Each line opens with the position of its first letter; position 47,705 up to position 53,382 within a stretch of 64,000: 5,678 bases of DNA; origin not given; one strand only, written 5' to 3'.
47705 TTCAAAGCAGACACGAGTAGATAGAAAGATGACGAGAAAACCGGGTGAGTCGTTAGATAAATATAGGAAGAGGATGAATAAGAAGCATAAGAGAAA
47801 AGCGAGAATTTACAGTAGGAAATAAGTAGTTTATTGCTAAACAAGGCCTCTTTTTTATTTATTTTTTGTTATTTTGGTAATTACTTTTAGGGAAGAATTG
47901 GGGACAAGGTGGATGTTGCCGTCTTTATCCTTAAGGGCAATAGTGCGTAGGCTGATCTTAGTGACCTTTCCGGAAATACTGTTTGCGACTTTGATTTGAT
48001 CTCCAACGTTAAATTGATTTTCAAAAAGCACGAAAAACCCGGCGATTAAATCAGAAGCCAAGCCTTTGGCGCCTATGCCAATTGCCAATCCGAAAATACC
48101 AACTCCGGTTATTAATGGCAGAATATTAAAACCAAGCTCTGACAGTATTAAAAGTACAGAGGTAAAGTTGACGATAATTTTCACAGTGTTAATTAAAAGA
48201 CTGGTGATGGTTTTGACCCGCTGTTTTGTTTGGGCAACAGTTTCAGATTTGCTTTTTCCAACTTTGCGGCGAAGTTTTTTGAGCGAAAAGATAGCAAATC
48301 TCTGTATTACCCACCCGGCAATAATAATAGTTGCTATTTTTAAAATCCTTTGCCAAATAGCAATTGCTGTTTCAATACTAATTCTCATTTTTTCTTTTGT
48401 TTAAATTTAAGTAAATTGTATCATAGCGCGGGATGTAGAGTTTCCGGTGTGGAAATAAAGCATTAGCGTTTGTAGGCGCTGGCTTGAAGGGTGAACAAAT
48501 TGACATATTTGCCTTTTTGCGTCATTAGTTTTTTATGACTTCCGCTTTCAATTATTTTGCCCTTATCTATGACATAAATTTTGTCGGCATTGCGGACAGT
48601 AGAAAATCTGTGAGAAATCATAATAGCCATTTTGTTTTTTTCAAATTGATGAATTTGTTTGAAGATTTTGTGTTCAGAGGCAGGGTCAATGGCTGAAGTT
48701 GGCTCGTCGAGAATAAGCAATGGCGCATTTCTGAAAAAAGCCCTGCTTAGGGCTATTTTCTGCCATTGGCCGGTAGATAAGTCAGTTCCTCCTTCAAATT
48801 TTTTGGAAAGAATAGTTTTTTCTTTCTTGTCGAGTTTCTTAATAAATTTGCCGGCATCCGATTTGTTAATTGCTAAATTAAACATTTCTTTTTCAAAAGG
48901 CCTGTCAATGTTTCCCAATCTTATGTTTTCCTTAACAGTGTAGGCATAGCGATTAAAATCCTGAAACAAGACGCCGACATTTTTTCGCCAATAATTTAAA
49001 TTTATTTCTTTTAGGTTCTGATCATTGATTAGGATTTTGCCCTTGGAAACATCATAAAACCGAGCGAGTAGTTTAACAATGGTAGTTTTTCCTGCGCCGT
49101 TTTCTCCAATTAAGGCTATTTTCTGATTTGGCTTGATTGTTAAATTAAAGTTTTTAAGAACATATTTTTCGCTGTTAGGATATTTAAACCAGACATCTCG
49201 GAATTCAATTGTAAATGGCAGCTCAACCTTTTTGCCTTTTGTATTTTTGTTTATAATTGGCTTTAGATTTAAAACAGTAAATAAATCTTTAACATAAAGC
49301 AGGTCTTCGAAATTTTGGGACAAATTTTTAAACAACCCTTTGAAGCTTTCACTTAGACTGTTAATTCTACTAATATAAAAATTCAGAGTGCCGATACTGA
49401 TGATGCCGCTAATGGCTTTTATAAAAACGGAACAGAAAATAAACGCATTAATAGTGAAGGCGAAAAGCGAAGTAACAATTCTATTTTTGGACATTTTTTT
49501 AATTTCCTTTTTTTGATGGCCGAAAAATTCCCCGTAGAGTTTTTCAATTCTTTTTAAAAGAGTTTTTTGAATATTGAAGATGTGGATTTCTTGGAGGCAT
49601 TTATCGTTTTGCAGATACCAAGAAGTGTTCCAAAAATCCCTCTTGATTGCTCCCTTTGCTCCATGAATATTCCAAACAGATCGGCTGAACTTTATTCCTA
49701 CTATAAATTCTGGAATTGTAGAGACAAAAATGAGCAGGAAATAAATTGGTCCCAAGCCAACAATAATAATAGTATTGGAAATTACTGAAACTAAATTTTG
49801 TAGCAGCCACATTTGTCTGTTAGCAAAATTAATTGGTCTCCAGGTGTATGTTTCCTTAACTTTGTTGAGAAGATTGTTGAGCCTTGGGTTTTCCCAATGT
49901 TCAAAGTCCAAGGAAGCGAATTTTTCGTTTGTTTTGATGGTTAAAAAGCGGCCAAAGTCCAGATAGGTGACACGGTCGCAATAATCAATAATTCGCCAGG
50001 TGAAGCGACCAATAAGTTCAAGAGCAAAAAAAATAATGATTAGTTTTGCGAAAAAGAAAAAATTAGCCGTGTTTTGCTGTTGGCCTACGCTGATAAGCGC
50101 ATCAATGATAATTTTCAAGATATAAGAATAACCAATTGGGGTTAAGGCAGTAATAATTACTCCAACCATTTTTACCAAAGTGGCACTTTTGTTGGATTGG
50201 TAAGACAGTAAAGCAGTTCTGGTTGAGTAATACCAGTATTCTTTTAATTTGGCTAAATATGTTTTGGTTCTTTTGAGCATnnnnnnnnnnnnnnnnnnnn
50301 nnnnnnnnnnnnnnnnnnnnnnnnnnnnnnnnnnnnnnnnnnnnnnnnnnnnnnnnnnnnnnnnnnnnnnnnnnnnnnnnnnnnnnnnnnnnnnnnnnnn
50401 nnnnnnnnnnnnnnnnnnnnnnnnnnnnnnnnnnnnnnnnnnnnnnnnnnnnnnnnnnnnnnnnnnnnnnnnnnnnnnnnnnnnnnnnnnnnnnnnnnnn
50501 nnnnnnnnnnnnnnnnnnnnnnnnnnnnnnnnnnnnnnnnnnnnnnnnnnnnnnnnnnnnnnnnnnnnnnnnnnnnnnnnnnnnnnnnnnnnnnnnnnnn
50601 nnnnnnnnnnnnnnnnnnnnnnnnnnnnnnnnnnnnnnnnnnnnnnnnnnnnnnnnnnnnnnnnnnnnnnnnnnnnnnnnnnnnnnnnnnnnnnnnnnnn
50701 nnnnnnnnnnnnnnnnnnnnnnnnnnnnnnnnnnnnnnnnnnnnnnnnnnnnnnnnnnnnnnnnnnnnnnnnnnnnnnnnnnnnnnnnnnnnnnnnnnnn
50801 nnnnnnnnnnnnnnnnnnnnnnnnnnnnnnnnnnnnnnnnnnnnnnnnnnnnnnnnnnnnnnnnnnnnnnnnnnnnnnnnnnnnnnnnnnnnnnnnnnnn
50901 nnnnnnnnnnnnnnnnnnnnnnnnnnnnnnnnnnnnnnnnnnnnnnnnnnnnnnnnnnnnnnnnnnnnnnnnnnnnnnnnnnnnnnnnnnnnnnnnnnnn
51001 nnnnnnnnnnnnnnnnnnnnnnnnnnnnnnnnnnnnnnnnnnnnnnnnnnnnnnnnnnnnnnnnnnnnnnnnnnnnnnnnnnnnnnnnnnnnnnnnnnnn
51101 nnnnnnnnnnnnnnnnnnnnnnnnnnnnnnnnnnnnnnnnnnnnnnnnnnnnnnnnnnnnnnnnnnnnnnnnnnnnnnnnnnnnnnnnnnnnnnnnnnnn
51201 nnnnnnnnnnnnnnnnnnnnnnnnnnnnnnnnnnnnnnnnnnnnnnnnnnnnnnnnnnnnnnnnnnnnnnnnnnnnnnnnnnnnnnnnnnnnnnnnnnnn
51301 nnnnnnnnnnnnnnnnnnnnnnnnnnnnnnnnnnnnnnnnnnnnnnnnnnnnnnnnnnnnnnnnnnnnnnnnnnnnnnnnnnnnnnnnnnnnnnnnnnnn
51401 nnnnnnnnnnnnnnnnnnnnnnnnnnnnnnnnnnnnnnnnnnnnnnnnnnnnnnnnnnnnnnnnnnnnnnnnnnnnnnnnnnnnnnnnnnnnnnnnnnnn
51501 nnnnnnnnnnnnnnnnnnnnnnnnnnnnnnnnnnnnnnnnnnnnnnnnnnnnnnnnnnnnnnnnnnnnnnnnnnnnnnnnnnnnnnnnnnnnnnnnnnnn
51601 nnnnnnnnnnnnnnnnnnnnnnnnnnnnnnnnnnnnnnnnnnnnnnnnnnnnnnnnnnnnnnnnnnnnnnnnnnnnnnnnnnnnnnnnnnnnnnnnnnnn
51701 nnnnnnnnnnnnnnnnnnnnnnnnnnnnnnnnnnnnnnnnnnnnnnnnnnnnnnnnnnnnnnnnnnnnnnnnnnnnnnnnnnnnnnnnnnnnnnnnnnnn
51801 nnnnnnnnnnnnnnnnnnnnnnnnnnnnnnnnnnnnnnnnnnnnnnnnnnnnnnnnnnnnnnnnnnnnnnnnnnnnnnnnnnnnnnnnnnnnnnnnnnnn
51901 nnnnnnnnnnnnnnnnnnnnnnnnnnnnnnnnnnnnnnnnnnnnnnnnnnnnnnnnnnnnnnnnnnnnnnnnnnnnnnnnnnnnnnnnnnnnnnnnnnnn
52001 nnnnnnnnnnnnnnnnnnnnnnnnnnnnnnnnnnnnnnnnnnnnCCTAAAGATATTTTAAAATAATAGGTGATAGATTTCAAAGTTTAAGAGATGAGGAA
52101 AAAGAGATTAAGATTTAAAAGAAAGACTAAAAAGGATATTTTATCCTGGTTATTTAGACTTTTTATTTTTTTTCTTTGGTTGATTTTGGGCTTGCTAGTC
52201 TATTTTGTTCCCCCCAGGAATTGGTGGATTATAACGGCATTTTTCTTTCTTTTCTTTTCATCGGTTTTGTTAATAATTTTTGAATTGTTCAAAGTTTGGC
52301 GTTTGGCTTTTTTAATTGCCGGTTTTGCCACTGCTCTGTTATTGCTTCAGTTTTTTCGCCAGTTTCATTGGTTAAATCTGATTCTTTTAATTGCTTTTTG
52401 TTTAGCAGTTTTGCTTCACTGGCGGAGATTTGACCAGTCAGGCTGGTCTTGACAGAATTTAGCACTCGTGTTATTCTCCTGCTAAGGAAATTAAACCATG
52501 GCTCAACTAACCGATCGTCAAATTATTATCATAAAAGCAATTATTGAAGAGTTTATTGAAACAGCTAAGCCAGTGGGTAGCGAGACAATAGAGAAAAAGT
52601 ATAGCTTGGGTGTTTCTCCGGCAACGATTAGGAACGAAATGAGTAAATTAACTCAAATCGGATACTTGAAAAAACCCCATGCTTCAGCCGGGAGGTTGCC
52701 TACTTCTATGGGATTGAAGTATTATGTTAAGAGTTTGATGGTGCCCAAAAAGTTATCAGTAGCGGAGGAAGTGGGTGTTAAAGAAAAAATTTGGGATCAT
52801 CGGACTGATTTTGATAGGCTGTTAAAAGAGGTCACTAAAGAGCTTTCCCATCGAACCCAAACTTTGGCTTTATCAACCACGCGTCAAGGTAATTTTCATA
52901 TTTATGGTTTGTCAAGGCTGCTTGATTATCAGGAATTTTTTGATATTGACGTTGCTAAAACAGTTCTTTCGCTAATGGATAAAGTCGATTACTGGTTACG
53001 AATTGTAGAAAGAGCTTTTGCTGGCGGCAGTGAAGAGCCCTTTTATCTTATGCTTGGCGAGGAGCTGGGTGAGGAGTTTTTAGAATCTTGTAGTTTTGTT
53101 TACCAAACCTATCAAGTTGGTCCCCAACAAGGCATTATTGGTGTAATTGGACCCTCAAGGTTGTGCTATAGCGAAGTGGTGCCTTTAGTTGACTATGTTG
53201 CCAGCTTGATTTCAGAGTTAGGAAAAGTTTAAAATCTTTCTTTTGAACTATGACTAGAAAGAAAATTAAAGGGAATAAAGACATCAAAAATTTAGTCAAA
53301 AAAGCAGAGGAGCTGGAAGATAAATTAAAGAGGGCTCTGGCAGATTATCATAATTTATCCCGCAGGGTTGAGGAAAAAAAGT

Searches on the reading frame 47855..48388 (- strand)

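Call 45: search_protein_families(library=pfam, proteins=[window:47855-48388:-], max_evalue=0.001)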
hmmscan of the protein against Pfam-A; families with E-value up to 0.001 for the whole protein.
window:47855-48388:- (177 aa): 2 families
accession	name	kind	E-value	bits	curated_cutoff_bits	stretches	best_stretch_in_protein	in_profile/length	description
PF00924.24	MS_channel_2nd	-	1.7e-16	60.5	20.2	1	110-167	2-58/68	Mechanosensitive ion channel, beta-domain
PF21088.3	MS_channel_1st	-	1.9e-05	25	23.1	1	68-108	2-42/42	Mechanosensitive ion channel, transmembrane helices 2/3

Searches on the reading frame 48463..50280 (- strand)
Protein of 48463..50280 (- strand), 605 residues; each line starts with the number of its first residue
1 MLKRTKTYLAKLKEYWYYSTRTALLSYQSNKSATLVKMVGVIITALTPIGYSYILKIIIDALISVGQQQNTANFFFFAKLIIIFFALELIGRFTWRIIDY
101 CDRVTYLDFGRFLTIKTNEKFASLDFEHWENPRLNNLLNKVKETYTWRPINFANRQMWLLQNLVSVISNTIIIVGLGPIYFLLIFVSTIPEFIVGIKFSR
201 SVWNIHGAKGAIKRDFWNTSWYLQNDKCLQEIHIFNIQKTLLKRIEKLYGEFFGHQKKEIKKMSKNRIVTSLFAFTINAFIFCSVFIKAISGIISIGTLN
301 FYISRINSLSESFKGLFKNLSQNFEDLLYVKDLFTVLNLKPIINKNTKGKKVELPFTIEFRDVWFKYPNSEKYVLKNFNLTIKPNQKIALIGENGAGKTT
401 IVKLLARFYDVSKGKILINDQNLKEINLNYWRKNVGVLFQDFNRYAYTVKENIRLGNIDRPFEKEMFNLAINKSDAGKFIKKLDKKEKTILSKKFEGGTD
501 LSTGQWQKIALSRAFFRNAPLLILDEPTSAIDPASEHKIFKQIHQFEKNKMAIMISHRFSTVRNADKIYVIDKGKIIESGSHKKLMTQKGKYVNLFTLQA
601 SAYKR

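Call 45: search_protein_families(library=pfam, proteins=[window:48463-50280:-], max_evalue=0.001)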
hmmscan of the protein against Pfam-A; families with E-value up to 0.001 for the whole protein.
window:48463-50280:- (605 aa): 4 families
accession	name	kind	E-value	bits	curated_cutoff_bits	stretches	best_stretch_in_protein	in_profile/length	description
PF00005.33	ABC_tran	-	1.5e-32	113.5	25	1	375-529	1-137/137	ABC transporter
PF13304.12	AAA_21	-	1.7e-08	35.3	27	0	424-545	131-285/304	AAA domain, putative AbiEii toxin, Type IV TA system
PF02463.25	SMC_N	-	6.2e-08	32.8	40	1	386-573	25-213/220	RecF/RecN/SMC N terminal domain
PF13175.12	AAA_15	-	0.00021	21.5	32.1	1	375-492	14-124/374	AAA ATPase domain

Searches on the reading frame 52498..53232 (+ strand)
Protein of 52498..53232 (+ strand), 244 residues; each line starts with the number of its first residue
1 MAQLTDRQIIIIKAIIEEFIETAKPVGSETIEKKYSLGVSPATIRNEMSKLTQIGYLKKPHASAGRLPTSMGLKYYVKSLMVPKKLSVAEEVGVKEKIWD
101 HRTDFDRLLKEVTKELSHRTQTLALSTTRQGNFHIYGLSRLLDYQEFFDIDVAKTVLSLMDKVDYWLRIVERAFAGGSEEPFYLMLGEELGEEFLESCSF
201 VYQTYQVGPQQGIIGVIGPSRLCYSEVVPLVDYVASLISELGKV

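Call 45: search_protein_families(library=pfam, proteins=[window:52498-53232:+], max_evalue=0.001)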
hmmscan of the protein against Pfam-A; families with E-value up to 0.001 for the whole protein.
window:52498-53232:+ (244 aa): 2 families
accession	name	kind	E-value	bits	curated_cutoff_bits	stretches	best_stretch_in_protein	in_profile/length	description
PF01628.27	HrcA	-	8.1e-18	65.6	22.2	1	94-228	94-215/215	HrcA protein C terminal domain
PF03444.21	HrcA_DNA-bdg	-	0.00098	19.2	21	0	3-71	1-68/79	Winged helix-turn-helix transcription repressor, HrcA DNA-binding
